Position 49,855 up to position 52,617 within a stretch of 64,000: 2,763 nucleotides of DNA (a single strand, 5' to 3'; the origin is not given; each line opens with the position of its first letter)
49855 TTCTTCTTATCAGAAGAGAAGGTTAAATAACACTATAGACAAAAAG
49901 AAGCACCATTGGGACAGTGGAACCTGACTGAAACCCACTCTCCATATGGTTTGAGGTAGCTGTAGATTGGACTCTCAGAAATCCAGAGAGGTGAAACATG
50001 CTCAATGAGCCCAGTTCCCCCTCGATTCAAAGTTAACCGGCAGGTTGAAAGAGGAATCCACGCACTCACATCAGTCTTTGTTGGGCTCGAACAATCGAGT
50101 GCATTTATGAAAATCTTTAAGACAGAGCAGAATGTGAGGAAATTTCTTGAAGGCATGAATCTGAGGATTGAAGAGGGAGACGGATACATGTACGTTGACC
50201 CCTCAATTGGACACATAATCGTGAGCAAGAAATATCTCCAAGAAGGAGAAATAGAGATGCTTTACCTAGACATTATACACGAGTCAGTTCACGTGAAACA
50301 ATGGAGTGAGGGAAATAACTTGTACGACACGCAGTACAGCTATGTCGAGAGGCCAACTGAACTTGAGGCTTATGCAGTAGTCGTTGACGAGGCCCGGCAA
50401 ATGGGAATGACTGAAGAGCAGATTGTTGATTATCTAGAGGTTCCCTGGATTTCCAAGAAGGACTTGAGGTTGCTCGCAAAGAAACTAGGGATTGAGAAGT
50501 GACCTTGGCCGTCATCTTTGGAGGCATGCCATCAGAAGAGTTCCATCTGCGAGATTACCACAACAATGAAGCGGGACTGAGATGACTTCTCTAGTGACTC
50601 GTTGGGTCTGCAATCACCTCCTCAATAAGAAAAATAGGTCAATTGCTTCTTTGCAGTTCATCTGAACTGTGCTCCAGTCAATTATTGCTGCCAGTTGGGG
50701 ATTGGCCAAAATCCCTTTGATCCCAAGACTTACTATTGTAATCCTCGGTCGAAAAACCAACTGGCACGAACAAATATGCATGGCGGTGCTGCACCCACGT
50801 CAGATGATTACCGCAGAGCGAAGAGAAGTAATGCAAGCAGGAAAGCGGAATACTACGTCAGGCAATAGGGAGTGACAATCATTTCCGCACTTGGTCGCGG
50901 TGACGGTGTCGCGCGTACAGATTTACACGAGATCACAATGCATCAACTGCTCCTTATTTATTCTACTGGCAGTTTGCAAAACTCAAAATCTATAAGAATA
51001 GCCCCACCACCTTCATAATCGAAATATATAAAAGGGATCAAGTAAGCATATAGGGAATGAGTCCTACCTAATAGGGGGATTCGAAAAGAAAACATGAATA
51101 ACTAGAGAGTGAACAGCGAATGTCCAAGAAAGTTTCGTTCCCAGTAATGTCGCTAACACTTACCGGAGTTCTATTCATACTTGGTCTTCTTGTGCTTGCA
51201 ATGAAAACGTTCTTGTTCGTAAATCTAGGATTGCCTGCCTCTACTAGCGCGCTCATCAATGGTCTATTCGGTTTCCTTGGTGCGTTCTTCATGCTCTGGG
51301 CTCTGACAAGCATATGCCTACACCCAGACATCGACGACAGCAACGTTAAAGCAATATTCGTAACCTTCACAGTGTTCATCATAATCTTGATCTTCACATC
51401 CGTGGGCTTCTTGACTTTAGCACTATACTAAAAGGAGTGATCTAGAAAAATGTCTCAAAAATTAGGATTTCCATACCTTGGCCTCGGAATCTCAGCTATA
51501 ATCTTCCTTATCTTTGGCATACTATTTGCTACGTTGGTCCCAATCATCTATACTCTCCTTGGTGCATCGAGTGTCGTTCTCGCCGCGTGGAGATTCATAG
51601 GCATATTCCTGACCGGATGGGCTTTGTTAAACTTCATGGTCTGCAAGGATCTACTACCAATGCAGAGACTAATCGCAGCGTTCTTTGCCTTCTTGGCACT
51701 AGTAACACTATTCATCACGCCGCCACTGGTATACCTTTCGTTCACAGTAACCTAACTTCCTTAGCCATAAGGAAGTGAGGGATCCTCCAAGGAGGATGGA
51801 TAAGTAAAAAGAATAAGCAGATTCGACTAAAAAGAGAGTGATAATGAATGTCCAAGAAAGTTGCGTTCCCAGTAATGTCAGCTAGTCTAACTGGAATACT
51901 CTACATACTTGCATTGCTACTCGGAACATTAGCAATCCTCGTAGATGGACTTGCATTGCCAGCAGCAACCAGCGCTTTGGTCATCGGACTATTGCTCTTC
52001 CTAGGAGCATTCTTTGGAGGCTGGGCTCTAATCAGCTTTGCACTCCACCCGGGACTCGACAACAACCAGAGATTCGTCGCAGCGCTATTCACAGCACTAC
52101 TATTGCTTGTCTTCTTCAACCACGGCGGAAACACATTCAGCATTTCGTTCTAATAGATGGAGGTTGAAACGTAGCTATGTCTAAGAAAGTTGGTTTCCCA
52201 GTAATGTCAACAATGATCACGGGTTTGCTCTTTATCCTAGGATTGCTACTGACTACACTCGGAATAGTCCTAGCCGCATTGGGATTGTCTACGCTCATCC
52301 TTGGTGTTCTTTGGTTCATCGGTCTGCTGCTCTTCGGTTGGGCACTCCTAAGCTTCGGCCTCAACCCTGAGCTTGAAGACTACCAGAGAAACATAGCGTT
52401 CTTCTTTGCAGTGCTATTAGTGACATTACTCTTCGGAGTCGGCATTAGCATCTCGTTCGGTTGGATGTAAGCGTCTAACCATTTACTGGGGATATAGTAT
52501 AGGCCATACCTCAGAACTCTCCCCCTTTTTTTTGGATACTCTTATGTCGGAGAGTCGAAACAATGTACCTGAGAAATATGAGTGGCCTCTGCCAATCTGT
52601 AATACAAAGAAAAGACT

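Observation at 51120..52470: Operon of four paralogous ~100-aa ultra-hydrophobic membrane proteins: candidate undescribed Asgard membrane/filament system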

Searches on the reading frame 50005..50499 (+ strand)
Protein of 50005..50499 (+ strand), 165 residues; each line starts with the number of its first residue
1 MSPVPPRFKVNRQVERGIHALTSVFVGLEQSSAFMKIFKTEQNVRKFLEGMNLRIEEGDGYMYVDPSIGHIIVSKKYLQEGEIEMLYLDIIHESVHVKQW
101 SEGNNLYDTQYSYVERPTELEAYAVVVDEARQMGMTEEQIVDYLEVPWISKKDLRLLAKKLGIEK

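Call 50: search_protein_families(library=pfam, proteins=[window:50005-50499:+], max_evalue=0.01)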
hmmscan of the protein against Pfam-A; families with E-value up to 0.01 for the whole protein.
window:50005-50499:+ (165 aa): 1 family
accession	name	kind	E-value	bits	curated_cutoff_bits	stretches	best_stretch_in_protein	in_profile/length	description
PF08671.16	SinI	-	0.001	19.2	31.4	0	128-145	10-27/28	Anti-repressor SinI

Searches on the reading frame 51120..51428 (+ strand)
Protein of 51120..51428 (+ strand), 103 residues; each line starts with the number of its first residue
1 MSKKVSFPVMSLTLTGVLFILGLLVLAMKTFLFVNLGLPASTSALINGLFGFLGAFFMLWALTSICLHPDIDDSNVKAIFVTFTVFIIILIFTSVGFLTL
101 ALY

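Call 4: search_protein_families(library=pfam, proteins=[window:51120-51428:+], max_evalue=10)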
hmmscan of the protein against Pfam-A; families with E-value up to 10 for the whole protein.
window:51120-51428:+ (103 aa): 1 family
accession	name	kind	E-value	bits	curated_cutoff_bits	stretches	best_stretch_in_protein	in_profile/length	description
PF23906.1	DUF7248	-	4.6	7.8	27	1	76-99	9-32/58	Family of unknown function (DUF7248)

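Call 5: search_protein_families(library=ncbifam, proteins=[window:51120-51428:+], max_evalue=10)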
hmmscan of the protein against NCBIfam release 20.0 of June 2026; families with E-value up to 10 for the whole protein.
window:51120-51428:+ (103 aa): 0 families

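Call 7: find_homologous_proteins(query=A1, max_evalue=0.01)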
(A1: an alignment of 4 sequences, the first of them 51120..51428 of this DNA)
Query A1 (4 sequences) (103 aa, profile of the alignment): 112 proteins with E <= 0.01 among 8000 candidates. Only proteins of 53 to 181 residues were searched: fused or split forms outside these lengths cannot appear, so this answer is no evidence that the protein stands alone or is whole; lengths 'longer' or 'shorter' looks for them.
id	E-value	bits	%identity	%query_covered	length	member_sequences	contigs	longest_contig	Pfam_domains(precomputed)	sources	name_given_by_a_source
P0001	3.0e-34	135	28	69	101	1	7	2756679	-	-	-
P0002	4.5e-34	135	38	89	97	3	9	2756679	-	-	-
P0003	2.9e-32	129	100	100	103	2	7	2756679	-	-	-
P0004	3.0e-29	119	39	89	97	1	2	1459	-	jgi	-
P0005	6.9e-28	115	53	73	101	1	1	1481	-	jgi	-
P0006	1.1e-27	114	45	90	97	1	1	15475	-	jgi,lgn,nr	nr:hypothetical protein [Candidatus Njordarchaeota archaeon]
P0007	1.2e-27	114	41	94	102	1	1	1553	-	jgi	-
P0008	1.4e-27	114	48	73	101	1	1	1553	-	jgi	-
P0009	3.2e-27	113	40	89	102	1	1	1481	-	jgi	-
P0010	5.2e-27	112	46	89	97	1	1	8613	-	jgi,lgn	-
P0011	8.8e-27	111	47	71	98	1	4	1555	-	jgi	-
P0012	9.0e-27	111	48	78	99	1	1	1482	-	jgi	-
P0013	1.2e-26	111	46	71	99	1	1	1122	-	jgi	-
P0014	1.7e-26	110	47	73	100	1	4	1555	-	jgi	-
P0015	1.8e-26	110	45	71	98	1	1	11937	-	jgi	jgi:uncharacterized membrane protein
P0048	2.6e-24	103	44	71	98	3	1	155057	-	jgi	jgi:hypothetical protein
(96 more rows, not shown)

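Call 9: find_encoding_contigs(protein=P0005, flank=3000, max_places=4)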
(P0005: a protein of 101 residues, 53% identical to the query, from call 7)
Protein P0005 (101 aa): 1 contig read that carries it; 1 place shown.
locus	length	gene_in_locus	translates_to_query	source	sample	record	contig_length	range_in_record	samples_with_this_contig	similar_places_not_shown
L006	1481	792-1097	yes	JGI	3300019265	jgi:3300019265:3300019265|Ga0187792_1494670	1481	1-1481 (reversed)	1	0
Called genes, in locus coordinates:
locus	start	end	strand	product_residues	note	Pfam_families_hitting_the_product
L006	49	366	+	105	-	-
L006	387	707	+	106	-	-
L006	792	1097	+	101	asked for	-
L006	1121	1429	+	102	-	-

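Call 10: find_encoding_contigs(protein=P0048, flank=8000, max_places=3)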
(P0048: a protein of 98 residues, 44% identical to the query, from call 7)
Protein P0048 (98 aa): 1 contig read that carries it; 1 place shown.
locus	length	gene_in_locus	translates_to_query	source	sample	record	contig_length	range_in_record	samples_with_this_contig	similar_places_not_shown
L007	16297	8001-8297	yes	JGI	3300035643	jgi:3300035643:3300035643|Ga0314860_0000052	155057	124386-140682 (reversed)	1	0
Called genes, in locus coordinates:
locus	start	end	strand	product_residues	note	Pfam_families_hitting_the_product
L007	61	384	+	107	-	-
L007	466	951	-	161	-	PF00561:Abhydrolase_1 (faint), PF12146:Hydrolase_4, PF08386:Abhydrolase_4 (weak)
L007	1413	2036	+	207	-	PF00626:Gelsolin, PF25480:DUF7904 (faint), PF00626:Gelsolin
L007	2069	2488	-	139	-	PF04126:Cyclophil_like, PF18050:Cyclophil_like2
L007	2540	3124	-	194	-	PF04055:Radical_SAM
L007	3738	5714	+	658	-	PF00496:SBP_bac_5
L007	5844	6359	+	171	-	-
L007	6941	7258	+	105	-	-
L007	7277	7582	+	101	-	-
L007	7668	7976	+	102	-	-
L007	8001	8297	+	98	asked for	-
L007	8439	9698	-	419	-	PF02589:LUD_dom, PF13187:Fer4_9 (faint), PF13237:Fer4_10 (faint), PF14691:Fer4_20 (faint), PF12797:Fer4_2 (faint), PF12838:Fer4_7 (weak), PF13183:Fer4_8, PF13534:Fer4_17 (weak), +1 more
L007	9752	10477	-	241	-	PF02754:CCG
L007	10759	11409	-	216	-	-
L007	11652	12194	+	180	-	PF00025:Arf, PF00071:Ras, PF08477:Roc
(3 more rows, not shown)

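Call 12: find_related_loci(query=A1, collection=metagenome_contigs, flank=6000)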
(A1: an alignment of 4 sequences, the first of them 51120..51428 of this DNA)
Query A1 (103 aa) in metagenome_contigs; peptide patterns used: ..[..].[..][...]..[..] (x = any residue, [..] = any of these).
78 stretches matched a pattern; 54 encode a relative of the query (tblastn E <= 1e-3); 54 distinct loci.
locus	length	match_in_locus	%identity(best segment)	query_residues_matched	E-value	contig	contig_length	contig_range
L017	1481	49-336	73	1-94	6e-42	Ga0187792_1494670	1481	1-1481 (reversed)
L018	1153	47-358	72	1-102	5e-42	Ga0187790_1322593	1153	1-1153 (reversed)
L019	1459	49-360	70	1-102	4e-41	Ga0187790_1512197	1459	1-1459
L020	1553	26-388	58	1-94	2e-38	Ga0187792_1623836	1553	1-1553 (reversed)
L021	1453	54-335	62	1-95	5e-35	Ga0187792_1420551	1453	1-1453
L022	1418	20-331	59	1-103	3e-35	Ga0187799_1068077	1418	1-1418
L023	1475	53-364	58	1-103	3e-34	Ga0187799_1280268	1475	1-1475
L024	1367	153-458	58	1-103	1e-34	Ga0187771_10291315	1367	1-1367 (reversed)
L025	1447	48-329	62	1-95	2e-34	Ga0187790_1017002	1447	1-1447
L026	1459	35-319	61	1-94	7e-34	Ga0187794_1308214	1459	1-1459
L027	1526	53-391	53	1-103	5e-34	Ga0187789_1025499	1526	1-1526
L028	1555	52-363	57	1-103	1e-33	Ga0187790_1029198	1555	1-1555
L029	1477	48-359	57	1-103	1e-33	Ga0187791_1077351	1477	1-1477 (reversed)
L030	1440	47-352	56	1-103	3e-33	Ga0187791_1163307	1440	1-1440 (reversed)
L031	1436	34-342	52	1-103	1e-32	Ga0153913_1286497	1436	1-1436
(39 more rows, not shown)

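Call 60: find_encoding_contigs(protein=P0006, flank=8000, max_places=3)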
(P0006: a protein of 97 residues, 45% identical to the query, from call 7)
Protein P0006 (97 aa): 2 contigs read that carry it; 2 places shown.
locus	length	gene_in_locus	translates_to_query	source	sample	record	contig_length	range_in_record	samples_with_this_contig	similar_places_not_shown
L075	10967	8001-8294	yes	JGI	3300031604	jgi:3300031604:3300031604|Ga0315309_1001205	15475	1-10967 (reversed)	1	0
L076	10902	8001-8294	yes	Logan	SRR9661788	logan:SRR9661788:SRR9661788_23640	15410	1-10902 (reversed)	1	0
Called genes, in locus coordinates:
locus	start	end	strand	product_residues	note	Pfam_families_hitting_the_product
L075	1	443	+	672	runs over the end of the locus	PF00496:SBP_bac_5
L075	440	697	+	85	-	-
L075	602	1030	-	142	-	-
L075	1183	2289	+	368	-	PF12728:HTH_17 (faint), PF13412:HTH_24 (faint)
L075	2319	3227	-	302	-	-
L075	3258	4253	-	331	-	-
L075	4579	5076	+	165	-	-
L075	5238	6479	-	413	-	PF01053:Cys_Met_Meta_PP, PF00155:Aminotran_1_2 (weak), PF06838:Met_gamma_lyase (faint)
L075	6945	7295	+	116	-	-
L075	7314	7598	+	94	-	-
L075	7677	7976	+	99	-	-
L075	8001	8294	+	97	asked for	-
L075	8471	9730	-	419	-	PF02589:LUD_dom, PF12838:Fer4_7 (faint), PF13183:Fer4_8, PF13187:Fer4_9 (weak), PF13237:Fer4_10 (faint), PF13534:Fer4_17 (weak)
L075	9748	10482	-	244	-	PF02754:CCG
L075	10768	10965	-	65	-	?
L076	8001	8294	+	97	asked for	-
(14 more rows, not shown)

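Call 73: search_protein_families(library=phrogs, proteins=[window:51120-51428:+], max_evalue=1)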
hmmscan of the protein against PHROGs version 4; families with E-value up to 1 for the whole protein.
window:51120-51428:+ (103 aa): 1 family
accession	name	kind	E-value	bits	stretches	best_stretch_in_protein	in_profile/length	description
phrog_13777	-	unknown function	0.035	15.4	1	49-94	15-60/71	-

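Call 74: search_protein_families(library=padloc, proteins=[window:51120-51428:+], max_evalue=1)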
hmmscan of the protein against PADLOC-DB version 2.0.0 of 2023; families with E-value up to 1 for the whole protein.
window:51120-51428:+ (103 aa): 0 families

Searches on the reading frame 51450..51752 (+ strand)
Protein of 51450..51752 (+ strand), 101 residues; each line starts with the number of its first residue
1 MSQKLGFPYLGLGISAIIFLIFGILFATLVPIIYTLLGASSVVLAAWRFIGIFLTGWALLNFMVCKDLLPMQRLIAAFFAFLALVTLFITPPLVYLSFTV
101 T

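Call 4: search_protein_families(library=pfam, proteins=[window:51450-51752:+], max_evalue=10)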
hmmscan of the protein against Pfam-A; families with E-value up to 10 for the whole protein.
window:51450-51752:+ (101 aa): 1 family
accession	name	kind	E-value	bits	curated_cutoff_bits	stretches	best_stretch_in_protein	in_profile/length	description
PF12805.13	FUSC-like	-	0.23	10.9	22.1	1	24-60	50-85/284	FUSC-like inner membrane protein yccS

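Call 5: search_protein_families(library=ncbifam, proteins=[window:51450-51752:+], max_evalue=10)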
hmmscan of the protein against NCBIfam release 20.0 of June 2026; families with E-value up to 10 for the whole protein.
window:51450-51752:+ (101 aa): 2 families
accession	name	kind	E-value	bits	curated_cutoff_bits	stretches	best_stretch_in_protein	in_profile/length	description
NF011478.0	PRK14889.1-1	equivalog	0.74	9.8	182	1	12-63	67-117/152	VKOR family protein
TIGR01605.1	PYST-D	paralog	1.4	8.8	41.4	1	8-22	10-24/55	Plasmodium yoelii subtelomeric family PYST-D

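Call 73: search_protein_families(library=phrogs, proteins=[window:51450-51752:+], max_evalue=1)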
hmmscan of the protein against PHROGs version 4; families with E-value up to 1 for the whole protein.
window:51450-51752:+ (101 aa): 0 families

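Call 74: search_protein_families(library=padloc, proteins=[window:51450-51752:+], max_evalue=1)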
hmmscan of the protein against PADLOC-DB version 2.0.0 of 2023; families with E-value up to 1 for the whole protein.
window:51450-51752:+ (101 aa): 0 families

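Call 86: predict_structure(alignment_id=A4)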
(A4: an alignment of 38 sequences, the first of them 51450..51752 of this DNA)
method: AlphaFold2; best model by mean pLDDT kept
length: 101 residues; sequences in the alignment: 38
mean_pLDDT: 80.5   pTM: 0.68
mean pLDDT of the five models: 80.5, 79.8, 78.1, 77.2, 76.9
residues with pLDDT >= 90: 39; 70-90: 39; 50-70: 12; < 50: 11
segments of 3 or more residues with pLDDT < 50: 98-101
pLDDT, mean of each block of 10 residues (from residue 1): 52 88 90 87 86 93 92 95 78 49 40
secondary structure, 60 per line:
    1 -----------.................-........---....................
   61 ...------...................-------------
elements in order: H12-28 H30-37 H41-63 H70-88

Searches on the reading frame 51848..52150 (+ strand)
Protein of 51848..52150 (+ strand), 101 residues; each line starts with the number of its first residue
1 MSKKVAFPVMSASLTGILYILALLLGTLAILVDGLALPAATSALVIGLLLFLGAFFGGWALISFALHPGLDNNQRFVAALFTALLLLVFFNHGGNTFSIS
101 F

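Call 4: search_protein_families(library=pfam, proteins=[window:51848-52150:+], max_evalue=10)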
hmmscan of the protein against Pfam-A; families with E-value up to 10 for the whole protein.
window:51848-52150:+ (101 aa): 1 family
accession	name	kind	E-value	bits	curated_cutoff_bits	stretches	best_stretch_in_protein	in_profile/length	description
PF24335.1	DUF7503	-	0.15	12.2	27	1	70-88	8-26/42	Family of unknown function (DUF7503)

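Call 5: search_protein_families(library=ncbifam, proteins=[window:51848-52150:+], max_evalue=10)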
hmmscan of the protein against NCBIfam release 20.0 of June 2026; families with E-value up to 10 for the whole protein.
window:51848-52150:+ (101 aa): 0 families

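Call 32: search_protein_representatives(alignment_id=A2)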
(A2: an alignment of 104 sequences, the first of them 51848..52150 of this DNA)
Query: 104 sequences, 99 profile positions. Proteins with E-value up to 0.001 (for the whole library): 16; up to 1e-10: 14; up to 1e-30: 1. The best 16 are listed.
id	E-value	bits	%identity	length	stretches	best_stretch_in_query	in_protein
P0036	8.4e-34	132.1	-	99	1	1-98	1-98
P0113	1.6e-25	105.5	-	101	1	1-98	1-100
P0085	6.1e-25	103.6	-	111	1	1-98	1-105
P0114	1.4e-23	99.2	-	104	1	1-98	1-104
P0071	1.8e-21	92.5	-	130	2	28-98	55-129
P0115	5.9e-21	90.9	-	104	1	1-98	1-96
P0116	6.9e-20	87.4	-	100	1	6-97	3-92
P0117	7.9e-20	87.3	-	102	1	1-98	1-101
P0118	2.2e-18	82.6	-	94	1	6-98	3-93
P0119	2.8e-17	79.0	-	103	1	1-98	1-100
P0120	1.3e-16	76.9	-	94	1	10-97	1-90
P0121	1.3e-16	76.9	-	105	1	10-95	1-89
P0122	3.4e-16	75.6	-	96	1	9-98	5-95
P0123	7.4e-13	64.9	-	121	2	38-98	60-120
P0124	5.5e-09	52.5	-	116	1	1-97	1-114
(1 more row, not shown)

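Call 36: predict_structure(alignment_id=A2)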
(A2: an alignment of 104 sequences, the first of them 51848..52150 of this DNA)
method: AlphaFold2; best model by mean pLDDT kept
length: 101 residues; sequences in the alignment: 104
mean_pLDDT: 91.3   pTM: 0.79
mean pLDDT of the five models: 91.3, 91.0, 89.5, 88.6, 86.1
residues with pLDDT >= 90: 77; 70-90: 21; 50-70: 3; < 50: 0
segments of 3 or more residues with pLDDT < 50: none
pLDDT, mean of each block of 10 residues (from residue 1): 76 95 96 92 94 96 94 96 93 81 80
secondary structure, 60 per line:
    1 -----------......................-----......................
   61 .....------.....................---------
elements in order: H12-33 H39-65 H72-92

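Call 41: fold_search(model_id=the predicted structure, library=pdb)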
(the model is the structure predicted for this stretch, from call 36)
No match with E <= 0.001 here; weaker rows may still be real.
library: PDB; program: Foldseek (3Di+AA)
matches with E <= 10: 254; with E <= 0.001: 0
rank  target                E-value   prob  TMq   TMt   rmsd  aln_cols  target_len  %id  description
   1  3eab_A                1.2e+00  0.82  0.54  0.60   3.3        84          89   13  Crystal structure of Spastin MIT in complex with ESCRT III (released 2008-11-11)
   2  3eab_B                1.8e+00  0.80  0.57  0.64   3.0        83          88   12  Crystal structure of Spastin MIT in complex with ESCRT III (released 2008-11-11)
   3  3eab_D                1.9e+00  0.72  0.54  0.60   3.0        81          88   12  Crystal structure of Spastin MIT in complex with ESCRT III (released 2008-11-11)
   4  7zm7_6                2.1e+00  0.14  0.33  0.21  11.6        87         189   21  CryoEM structure of mitochondrial complex I from Chaetomium thermophilum (inhibited by DDM) (released 2022-11-30)
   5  6ov3_A                2.2e+00  0.44  0.51  0.31   7.3       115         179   18  Crystal structure of human claudin-9 in complex with Clostridium perfringens entertoxin C-terminal domain in open form (released 2019-09-04)
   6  9p9b_E                2.5e+00  0.28  0.43  0.28   6.8        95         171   14  Activated GluA4 homotetrameric AMPAR. (released 2026-01-28)
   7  2odm_A                2.6e+00  0.18  0.34  0.40   5.8        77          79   14  Crystal structure of S. aureus YlaN, an essential leucine rich protein involved in the control of cell shape (released 2007-06-05)
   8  9rmw_F                2.6e+00  0.18  0.39  0.25   9.3       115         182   13  GluA4 in complex with TARP-2, open state, structure of TMD/LBD domains (released 2025-09-24)
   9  9bl8                  2.8e+00  0.51  0.46  0.54   4.1        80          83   14  MIT (L7C/A43C) Domain of Vps4p (released 2025-03-12)
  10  8hf2_A                2.9e+00  0.13  0.34  0.30   8.1        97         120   14  Cryo-EM structure of WeiTsing (released 2023-06-21)
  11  9a4a_A                2.9e+00  0.16  0.35  0.37   5.7        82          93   15  Model of YLAN-FUR by crosslinking MS and deep learning (released 2024-09-18)
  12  7s7j_A                3.1e+00  0.47  0.51  0.59   3.5        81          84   12  Structure of Human SPASTIN-IST1 complex. (released 2022-09-28)
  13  3eab_E                3.3e+00  0.60  0.58  0.65   3.2        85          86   13  Crystal structure of Spastin MIT in complex with ESCRT III (released 2008-11-11)
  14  6lum_D                3.3e+00  0.07  0.29  0.23  10.4       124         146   10  Structure of Mycobacterium smegmatis succinate dehydrogenase 2 (released 2020-05-27)
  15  9kvy_B                3.3e+00  0.12  0.33  0.15   6.8        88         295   15  Cryo-EM structure of SLC30A10, determined in asymmetric conformations-one subunit in an inward-facing Mn2+-bound and t (released 2025-10-15)
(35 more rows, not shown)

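Call 59: find_encoding_contigs(protein=P0124, flank=6000, max_places=3)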
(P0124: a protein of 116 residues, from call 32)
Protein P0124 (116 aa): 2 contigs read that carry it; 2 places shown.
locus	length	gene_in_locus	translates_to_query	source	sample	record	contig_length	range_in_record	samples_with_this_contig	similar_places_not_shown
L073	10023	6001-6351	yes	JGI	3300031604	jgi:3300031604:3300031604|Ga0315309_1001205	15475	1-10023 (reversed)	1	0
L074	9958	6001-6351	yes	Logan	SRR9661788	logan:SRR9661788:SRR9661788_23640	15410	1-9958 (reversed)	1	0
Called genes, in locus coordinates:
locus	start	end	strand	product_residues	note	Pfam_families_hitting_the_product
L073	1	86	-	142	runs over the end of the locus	-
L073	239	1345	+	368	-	PF12728:HTH_17 (faint), PF13412:HTH_24 (faint)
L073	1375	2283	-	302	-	-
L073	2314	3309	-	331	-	-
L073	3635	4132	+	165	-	-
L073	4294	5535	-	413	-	PF01053:Cys_Met_Meta_PP, PF00155:Aminotran_1_2 (weak), PF06838:Met_gamma_lyase (faint)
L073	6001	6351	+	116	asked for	-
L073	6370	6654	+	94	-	-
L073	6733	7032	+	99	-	-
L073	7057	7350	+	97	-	-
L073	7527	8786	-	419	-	PF02589:LUD_dom, PF12838:Fer4_7 (faint), PF13183:Fer4_8, PF13187:Fer4_9 (weak), PF13237:Fer4_10 (faint), PF13534:Fer4_17 (weak)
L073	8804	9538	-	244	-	PF02754:CCG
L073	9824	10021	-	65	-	?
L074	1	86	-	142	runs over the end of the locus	-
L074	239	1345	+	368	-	PF12728:HTH_17 (faint), PF13412:HTH_24 (faint)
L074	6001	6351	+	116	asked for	-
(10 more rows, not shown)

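Call 69: find_homologous_proteins(query=A2, lengths=longer, max_evalue=0.001)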
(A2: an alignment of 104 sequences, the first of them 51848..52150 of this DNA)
Query A2 (104 sequences): the 8000 candidates sharing most words with the query were scored; none scored E <= 0.001. Only proteins of 201 to 2000 residues were searched; long proteins share words by chance and can crowd out relatives, so finding none is weak evidence.

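Call 72: search_solved_structures(query=A2, max_evalue=10)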
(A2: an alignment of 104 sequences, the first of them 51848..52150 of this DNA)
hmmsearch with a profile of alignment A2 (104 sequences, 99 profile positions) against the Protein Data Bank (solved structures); distinct sequences matched with E-value up to 10: 1.
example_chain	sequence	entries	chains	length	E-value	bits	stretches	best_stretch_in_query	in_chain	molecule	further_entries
8qag_A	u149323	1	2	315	0.12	16.1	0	13-45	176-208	sc-CC-6-95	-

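Call 73: search_protein_families(library=phrogs, proteins=[window:51848-52150:+], max_evalue=1)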
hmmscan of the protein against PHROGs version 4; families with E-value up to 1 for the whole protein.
window:51848-52150:+ (101 aa): 0 families

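Call 74: search_protein_families(library=padloc, proteins=[window:51848-52150:+], max_evalue=1)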
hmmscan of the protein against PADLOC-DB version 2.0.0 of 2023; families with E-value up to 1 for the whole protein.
window:51848-52150:+ (101 aa): 0 families

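Call 82: find_related_loci(query=A2, collection=viral_contigs, flank=3000)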
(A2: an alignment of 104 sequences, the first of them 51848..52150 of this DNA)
Query A2 (101 aa) in viral_contigs; peptide patterns used: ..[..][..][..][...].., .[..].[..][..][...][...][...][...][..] (x = any residue, [..] = any of these).
35 stretches matched a pattern, but none encodes a relative of the query by tblastn (E <= 1e-3).

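Call 83: find_related_loci(query=A2, collection=genome_contigs, flank=3000)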
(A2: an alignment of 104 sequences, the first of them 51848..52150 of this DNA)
Query A2 (101 aa) in genome_contigs; peptide patterns used: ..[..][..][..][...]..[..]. (x = any residue, [..] = any of these).
2 stretches matched a pattern; 2 encode a relative of the query (tblastn E <= 1e-3); 2 distinct loci.
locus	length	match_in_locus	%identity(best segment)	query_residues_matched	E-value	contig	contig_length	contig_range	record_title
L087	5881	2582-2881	65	1-101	3e-39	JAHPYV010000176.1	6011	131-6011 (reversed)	MAG: Promethearchaeati archaeon isolate LC30 NODE_4155_length_6011_cov_4.988751, whole genome shotgun sequence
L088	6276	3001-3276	70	1-93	7e-26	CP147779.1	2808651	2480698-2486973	MAG: Promethearchaeati archaeon SRVP18_Atabeyarchaeia-1 chromosome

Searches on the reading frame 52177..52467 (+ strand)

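Call 4: search_protein_families(library=pfam, proteins=[window:52177-52467:+], max_evalue=10)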
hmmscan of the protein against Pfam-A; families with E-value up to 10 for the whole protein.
window:52177-52467:+ (97 aa): 0 families

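Call 5: search_protein_families(library=ncbifam, proteins=[window:52177-52467:+], max_evalue=10)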
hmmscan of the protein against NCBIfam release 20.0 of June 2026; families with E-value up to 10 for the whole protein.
window:52177-52467:+ (97 aa): 5 families
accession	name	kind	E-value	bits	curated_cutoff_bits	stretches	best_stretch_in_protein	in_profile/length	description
NF052432.1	TC0500_fam_Inc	equivalog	0.0019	17.6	240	1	14-62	42-89/214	TC0500 family inclusion membrane protein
NF002570.0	PRK02201.1-5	equivalog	0.043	12.8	416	1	57-96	143-184/396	membrane protein insertase YidC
NF033486.1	harvest_ssl1498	equivalog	0.74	9.8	45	1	70-93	28-53/53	photosystem II assembly protein Psb34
NF033218.1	anchor_AmaP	equivalog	1.5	8.5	55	1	10-91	1-67/166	alkaline shock response membrane anchor protein AmaP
NF033914.0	antiphage_ZorA_1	subfamily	2.3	6.4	190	1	5-33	103-130/619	anti-phage ZorAB system protein ZorA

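Call 73: search_protein_families(library=phrogs, proteins=[window:52177-52467:+], max_evalue=1)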
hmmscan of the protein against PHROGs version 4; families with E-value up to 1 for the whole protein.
window:52177-52467:+ (97 aa): 0 families

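Call 74: search_protein_families(library=padloc, proteins=[window:52177-52467:+], max_evalue=1)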
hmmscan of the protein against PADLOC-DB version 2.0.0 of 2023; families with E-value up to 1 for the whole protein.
window:52177-52467:+ (97 aa): 2 families
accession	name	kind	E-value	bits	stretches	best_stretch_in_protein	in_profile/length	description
PDLC00671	Effector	-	0.072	10.9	1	33-91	3-59/223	2TM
PDLC02363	PycTM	-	0.13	10.1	1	19-78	32-92/154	-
